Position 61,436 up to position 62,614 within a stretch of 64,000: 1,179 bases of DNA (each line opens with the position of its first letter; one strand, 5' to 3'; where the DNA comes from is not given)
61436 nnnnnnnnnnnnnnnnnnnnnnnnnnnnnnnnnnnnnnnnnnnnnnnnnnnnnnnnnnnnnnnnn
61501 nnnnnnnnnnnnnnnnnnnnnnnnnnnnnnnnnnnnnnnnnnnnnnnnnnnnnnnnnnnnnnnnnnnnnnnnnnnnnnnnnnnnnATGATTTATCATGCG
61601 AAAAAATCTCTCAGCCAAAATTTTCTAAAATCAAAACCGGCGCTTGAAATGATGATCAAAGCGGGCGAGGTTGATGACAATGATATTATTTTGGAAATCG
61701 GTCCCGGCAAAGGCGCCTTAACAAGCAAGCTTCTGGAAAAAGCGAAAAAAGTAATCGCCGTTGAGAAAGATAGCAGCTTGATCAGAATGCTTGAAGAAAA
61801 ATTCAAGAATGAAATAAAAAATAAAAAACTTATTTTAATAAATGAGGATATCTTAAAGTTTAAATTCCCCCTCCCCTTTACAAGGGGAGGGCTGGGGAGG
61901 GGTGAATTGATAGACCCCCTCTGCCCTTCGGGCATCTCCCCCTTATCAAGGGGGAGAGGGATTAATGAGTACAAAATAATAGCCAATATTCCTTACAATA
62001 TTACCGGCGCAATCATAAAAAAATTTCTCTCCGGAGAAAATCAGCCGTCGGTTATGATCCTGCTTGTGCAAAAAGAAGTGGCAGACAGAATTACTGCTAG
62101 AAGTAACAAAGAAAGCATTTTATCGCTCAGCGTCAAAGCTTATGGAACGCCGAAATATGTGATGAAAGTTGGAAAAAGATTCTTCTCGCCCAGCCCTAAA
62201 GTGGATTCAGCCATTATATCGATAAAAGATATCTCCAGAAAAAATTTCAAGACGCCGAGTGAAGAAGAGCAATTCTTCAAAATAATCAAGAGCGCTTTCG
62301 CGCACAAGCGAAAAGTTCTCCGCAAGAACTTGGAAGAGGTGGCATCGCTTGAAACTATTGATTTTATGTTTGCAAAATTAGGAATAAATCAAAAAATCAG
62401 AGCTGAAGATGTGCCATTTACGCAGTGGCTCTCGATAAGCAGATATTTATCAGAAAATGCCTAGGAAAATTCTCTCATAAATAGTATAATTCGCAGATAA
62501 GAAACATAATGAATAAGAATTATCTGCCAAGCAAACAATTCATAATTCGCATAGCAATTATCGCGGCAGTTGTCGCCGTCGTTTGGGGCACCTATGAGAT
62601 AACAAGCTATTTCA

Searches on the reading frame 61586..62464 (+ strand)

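Call 22: search_protein_families(library=pfam, proteins=[window:61586-62464:+])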
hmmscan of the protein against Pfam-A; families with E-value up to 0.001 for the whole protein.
window:61586-62464:+ (292 aa): 2 families
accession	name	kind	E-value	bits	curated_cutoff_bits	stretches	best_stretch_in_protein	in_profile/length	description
PF00398.26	RrnaAD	-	8.9e-58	195.9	24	1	5-288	4-261/263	Ribosomal RNA adenine dimethylase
PF13649.12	Methyltransf_25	-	0.00037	21.6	27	0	35-95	1-61/97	Methyltransferase domain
